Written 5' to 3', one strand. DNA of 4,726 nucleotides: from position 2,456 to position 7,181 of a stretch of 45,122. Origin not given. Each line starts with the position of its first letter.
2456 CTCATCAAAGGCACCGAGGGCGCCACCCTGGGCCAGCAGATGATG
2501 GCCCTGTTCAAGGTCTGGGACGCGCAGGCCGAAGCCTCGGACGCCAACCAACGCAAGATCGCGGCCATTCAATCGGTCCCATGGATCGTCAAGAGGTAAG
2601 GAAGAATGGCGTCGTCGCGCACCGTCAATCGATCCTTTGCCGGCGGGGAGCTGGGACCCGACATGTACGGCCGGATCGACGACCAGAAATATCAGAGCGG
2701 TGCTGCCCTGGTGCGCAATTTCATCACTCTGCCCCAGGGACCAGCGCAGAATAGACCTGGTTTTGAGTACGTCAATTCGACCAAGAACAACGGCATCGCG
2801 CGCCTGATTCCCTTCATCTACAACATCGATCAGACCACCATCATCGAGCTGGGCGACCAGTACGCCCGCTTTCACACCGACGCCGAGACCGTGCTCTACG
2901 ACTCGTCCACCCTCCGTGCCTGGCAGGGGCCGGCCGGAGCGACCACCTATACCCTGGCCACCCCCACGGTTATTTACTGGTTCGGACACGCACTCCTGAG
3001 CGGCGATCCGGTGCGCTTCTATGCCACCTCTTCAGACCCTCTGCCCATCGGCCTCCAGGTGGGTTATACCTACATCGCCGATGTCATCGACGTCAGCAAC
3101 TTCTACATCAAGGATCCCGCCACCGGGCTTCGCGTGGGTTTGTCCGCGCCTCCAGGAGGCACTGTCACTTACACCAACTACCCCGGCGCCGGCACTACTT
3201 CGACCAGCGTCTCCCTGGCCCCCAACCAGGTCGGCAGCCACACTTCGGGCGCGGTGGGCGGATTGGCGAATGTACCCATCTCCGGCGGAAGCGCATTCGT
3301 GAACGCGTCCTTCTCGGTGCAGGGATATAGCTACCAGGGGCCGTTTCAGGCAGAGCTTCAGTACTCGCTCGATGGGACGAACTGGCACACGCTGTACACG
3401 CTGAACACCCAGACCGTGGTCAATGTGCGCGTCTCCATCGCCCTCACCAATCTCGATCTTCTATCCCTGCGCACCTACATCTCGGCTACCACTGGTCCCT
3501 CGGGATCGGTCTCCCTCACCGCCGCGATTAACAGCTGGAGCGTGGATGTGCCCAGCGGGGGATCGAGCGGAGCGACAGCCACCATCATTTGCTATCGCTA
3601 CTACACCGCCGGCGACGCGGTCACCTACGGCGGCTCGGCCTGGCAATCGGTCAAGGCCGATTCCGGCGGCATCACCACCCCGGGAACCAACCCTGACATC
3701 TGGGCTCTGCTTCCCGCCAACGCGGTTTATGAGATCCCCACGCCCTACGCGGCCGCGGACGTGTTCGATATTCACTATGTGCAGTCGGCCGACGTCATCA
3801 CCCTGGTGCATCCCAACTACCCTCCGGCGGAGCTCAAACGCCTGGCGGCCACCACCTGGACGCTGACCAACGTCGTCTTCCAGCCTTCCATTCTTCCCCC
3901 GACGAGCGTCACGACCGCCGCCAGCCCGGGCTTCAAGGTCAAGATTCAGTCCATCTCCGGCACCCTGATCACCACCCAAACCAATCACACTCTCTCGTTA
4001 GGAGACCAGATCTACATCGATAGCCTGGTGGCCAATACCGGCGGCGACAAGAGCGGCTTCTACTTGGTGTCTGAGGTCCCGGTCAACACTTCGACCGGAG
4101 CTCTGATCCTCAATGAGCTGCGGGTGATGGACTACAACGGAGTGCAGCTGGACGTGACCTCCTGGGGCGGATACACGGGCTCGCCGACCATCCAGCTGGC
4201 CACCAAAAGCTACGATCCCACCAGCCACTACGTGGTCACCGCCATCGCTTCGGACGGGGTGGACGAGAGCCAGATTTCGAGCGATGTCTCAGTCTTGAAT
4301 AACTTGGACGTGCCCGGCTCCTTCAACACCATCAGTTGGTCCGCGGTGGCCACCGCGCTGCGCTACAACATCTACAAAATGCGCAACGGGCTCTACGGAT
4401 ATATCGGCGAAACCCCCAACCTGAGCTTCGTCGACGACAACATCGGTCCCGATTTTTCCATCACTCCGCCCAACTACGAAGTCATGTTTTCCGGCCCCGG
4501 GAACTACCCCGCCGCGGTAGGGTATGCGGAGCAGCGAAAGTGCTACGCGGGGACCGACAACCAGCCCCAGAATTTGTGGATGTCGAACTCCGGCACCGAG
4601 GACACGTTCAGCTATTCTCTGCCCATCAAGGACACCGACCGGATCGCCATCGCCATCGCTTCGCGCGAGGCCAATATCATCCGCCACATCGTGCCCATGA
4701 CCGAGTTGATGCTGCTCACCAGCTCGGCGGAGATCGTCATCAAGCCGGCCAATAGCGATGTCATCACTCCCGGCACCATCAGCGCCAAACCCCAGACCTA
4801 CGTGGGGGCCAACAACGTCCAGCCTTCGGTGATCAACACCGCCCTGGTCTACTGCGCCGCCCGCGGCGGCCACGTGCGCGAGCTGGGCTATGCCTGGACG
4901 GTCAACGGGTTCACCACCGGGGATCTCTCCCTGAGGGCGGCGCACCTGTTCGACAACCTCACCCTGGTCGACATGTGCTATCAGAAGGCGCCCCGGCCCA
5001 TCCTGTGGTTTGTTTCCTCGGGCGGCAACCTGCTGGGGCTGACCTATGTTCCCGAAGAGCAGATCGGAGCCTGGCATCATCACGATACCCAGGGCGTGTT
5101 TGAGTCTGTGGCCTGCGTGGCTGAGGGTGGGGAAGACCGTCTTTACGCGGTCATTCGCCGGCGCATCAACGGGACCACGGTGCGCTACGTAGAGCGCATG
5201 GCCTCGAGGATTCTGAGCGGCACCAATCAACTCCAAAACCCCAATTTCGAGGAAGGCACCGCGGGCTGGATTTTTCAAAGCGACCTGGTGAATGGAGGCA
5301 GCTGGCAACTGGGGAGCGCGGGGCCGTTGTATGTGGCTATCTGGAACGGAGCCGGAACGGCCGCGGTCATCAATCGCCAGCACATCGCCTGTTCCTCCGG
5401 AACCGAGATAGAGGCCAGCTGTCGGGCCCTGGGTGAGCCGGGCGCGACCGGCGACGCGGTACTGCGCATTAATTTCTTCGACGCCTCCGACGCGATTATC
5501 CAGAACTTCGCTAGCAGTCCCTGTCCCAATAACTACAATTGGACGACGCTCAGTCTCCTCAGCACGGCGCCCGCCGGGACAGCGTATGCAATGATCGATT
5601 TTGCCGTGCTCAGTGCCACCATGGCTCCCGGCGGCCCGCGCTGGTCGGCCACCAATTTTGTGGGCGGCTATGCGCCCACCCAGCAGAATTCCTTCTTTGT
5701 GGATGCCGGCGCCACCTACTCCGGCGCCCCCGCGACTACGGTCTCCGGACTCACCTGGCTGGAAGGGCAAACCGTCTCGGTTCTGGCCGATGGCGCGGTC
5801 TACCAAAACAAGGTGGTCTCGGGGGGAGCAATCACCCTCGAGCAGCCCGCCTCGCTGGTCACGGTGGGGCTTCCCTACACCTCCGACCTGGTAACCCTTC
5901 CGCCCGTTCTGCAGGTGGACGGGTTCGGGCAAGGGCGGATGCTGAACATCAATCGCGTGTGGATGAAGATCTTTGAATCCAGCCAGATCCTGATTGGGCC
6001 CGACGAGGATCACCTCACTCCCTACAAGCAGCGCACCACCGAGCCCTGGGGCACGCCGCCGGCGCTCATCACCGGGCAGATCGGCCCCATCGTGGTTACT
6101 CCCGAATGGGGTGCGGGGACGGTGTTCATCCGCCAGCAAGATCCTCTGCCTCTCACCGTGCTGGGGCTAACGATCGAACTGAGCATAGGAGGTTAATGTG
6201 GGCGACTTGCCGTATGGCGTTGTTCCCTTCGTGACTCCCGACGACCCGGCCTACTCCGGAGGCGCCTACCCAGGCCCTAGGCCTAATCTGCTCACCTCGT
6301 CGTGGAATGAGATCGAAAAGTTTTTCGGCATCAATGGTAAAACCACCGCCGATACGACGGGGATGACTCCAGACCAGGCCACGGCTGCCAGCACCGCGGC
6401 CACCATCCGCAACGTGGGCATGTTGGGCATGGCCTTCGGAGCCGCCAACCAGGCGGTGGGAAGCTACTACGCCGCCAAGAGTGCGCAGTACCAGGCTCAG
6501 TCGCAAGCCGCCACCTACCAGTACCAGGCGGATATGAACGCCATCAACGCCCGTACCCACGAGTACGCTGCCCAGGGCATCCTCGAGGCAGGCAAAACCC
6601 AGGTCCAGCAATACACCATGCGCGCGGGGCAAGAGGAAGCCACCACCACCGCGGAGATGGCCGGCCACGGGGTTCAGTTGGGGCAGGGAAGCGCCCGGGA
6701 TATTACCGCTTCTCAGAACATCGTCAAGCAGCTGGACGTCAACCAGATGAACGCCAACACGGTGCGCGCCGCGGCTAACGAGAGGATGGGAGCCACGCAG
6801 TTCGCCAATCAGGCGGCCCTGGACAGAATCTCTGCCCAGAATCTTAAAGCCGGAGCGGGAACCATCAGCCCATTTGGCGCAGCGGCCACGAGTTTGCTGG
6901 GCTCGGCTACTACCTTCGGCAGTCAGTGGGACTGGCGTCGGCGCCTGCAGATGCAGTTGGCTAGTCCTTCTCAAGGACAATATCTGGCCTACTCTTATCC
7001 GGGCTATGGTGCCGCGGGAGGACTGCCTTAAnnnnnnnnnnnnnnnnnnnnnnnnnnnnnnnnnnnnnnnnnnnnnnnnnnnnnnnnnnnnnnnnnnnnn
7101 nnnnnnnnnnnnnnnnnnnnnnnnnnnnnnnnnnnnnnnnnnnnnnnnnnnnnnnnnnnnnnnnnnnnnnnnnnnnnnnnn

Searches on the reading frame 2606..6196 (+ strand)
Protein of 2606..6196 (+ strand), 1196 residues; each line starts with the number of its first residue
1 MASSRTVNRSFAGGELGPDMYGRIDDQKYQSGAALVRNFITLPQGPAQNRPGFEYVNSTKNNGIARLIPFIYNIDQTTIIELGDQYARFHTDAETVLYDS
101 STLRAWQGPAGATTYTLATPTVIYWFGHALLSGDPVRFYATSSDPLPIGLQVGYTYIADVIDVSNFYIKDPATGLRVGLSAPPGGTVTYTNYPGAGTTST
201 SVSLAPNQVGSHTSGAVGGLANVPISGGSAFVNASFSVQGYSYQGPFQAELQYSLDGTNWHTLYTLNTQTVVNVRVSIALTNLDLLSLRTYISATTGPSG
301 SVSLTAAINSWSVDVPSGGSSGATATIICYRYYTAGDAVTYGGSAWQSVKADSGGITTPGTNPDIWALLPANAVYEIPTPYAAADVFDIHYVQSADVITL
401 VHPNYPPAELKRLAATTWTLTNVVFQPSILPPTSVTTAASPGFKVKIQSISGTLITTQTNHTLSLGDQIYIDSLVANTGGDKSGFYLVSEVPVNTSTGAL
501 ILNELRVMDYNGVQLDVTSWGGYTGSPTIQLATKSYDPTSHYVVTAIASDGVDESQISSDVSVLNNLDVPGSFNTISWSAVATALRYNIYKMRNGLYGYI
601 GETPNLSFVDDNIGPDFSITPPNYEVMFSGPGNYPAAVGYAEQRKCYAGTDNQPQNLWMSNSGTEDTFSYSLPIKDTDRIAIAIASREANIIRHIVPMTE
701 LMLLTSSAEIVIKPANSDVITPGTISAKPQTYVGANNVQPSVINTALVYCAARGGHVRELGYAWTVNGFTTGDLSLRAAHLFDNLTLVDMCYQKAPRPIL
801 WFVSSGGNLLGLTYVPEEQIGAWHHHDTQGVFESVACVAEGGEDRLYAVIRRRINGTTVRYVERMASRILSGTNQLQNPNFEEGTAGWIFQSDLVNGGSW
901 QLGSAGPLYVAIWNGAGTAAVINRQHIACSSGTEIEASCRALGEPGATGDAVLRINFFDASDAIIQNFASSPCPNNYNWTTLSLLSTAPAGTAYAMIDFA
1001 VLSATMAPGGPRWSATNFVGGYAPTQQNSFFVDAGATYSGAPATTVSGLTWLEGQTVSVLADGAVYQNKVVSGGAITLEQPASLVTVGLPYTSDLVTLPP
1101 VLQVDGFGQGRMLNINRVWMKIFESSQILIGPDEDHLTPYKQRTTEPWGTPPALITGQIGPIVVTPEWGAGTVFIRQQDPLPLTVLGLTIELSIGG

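Call 7: search_protein_families(library=phrogs, proteins=[window:2606-6196:+], max_evalue=0.001)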
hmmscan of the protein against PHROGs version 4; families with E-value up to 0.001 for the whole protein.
window:2606-6196:+ (1196 aa): 5 families
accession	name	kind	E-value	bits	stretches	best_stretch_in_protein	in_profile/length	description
phrog_376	-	tail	3.6e-194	648.1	2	1-871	1-536/712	tail protein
phrog_15566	-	tail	7.2e-99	332.8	2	628-870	41-283/552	tail protein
phrog_20269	-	unknown function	2.4e-42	146.3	1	7-436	6-166/374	-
phrog_30010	-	unknown function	6.5e-38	131.7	2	755-871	189-305/517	-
phrog_457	-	tail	5.3e-06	26.3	1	673-755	390-473/793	tail protein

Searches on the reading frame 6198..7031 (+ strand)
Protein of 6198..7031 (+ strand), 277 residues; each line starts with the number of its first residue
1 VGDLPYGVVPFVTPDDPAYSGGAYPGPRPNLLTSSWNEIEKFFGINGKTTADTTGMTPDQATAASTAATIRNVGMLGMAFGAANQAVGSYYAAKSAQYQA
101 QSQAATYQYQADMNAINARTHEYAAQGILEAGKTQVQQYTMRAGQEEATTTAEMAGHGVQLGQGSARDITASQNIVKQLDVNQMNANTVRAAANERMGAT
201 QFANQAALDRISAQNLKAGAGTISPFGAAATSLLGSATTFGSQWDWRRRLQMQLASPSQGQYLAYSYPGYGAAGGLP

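Call 7: search_protein_families(library=phrogs, proteins=[window:6198-7031:+], max_evalue=0.001)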
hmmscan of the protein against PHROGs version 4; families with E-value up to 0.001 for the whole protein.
window:6198-7031:+ (277 aa): 1 family
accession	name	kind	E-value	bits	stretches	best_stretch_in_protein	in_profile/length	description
phrog_418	-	head and packaging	1.4e-07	32.7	1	91-241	12-157/166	internal virion protein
